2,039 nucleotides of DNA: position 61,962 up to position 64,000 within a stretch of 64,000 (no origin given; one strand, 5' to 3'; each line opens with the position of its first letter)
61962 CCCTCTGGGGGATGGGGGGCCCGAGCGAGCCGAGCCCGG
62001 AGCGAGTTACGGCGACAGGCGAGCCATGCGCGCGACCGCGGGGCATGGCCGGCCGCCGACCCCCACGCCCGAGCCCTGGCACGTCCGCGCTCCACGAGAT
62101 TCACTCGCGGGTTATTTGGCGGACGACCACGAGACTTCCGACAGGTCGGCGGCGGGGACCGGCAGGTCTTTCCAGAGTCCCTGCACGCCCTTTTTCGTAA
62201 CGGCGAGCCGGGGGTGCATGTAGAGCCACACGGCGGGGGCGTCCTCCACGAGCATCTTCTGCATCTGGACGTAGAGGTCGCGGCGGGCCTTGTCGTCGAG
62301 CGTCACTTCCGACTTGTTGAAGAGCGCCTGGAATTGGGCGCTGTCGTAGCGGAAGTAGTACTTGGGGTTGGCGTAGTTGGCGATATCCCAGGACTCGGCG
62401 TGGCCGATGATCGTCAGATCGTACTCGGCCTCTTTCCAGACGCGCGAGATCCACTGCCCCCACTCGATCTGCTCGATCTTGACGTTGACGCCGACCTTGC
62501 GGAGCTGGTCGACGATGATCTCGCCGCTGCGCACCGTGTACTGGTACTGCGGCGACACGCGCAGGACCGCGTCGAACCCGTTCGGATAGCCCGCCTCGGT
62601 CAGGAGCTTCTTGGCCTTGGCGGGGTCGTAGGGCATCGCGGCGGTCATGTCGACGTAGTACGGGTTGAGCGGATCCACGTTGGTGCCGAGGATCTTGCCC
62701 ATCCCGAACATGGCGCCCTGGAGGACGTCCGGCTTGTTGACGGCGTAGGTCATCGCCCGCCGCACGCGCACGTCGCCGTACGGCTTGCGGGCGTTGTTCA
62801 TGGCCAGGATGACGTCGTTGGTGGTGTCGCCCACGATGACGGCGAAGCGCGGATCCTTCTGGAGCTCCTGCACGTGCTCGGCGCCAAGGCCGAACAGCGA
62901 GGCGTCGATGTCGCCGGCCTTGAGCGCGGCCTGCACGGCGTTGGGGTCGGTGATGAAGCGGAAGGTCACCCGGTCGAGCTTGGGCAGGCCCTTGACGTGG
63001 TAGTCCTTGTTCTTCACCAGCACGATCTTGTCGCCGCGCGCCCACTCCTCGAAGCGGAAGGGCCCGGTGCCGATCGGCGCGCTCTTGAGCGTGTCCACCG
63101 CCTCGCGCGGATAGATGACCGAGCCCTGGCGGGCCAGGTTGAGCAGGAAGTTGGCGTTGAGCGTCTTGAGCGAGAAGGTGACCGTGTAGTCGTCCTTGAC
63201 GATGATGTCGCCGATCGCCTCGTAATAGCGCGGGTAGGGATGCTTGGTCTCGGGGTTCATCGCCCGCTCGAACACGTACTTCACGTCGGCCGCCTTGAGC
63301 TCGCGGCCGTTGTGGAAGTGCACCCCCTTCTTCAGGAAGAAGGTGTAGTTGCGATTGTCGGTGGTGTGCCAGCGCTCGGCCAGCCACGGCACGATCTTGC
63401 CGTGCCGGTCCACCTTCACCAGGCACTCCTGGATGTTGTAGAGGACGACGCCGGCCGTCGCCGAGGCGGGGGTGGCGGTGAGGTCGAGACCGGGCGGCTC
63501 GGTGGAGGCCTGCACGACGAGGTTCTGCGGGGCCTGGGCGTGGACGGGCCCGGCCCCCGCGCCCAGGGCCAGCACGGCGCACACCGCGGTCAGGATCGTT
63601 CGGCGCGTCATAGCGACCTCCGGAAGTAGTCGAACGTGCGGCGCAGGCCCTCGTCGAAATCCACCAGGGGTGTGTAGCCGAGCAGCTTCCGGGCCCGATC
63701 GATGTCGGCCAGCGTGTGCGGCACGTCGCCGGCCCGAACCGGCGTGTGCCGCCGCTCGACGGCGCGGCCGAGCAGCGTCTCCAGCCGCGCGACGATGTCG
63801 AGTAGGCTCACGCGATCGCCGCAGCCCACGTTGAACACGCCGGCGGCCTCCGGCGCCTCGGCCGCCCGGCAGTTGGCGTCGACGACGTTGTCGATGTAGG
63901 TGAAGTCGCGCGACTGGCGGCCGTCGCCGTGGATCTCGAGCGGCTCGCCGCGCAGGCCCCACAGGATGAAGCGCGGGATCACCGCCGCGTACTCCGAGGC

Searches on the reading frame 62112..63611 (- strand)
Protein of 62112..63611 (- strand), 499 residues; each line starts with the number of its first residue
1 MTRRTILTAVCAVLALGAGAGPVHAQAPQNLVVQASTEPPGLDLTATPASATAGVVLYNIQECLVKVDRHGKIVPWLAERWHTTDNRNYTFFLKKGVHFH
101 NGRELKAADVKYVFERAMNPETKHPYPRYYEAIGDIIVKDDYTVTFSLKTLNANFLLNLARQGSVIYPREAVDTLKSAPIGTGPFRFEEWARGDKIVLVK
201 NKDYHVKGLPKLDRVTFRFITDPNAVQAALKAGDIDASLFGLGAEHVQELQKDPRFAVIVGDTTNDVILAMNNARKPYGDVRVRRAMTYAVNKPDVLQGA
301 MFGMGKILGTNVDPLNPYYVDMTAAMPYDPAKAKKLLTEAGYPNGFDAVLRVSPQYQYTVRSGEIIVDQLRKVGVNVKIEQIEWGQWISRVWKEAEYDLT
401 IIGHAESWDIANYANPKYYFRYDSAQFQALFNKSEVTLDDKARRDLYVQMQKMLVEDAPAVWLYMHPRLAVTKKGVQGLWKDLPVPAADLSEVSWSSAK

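Call 9: search_protein_families(library=pfam, proteins=[window:62112-63611:-], max_evalue=0.001)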
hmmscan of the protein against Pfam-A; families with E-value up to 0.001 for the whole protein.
window:62112-63611:- (499 aa): 1 family
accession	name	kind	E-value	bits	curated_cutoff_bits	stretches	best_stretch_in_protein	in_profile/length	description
PF00496.27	SBP_bac_5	-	2.3e-89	300.5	32.4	1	72-409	1-351/368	Bacterial extracellular solute-binding proteins, family 5 Middle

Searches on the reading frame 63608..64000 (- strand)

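Call 9: search_protein_families(library=pfam, proteins=[window:63608-64000:-], max_evalue=0.001)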
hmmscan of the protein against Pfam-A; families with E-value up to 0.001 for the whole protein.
window:63608-64000:- (130 aa): 2 families
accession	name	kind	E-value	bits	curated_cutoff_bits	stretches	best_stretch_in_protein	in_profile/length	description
PF01370.27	Epimerase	-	1.7e-09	37.9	20.9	1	4-59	182-240/240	NAD dependent epimerase/dehydratase family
PF16363.11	GDP_Man_Dehyd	-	9.1e-08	32.4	27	1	8-122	197-332/332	GDP-mannose 4,6 dehydratase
